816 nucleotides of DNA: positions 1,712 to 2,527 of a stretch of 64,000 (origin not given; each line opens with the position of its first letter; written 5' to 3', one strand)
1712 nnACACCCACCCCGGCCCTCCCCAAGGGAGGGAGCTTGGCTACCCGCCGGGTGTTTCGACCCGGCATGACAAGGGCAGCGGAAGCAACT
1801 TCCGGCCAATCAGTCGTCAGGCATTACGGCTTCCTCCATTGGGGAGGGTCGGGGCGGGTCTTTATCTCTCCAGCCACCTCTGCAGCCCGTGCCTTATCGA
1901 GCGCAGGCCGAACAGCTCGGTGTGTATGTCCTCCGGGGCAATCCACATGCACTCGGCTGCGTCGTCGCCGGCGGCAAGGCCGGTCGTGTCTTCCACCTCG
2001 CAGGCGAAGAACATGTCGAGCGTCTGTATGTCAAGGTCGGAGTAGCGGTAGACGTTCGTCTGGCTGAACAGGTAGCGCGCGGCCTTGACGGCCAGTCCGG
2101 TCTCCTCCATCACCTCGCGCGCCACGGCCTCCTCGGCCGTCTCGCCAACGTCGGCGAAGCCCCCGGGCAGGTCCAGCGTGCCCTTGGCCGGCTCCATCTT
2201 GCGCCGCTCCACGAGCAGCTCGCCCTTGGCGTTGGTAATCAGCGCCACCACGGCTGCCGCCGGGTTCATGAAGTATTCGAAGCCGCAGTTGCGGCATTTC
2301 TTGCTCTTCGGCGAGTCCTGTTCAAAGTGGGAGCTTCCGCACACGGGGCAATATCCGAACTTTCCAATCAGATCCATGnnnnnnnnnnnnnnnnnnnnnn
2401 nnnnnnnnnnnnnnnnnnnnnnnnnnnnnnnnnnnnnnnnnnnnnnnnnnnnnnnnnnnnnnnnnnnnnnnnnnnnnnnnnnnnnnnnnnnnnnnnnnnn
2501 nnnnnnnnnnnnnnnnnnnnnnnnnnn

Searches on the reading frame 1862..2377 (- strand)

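Call 74: search_protein_families(library=ncbifam, proteins=[window:1862-2377:-], max_evalue=1e-10)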
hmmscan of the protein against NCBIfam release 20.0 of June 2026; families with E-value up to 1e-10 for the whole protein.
window:1862-2377:- (171 aa): 4 families
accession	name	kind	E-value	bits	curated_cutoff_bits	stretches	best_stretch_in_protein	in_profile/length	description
NF001299.0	PRK00241.1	equivalog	4.8e-19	68.8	158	1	6-107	101-200/263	NAD(+) diphosphatase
NF006530.0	PRK08999.1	equivalog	2.8e-14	52.9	245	1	42-153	8-114/315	Nudix family hydrolase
TIGR00586.1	mutt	equivalog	2e-12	47.3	97.9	1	43-154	8-114/129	8-oxo-dGTP diphosphatase MutT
NF008044.0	PRK10776.1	equivalog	1.9e-11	44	148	1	43-156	7-115/130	8-oxo-dGTP diphosphatase MutT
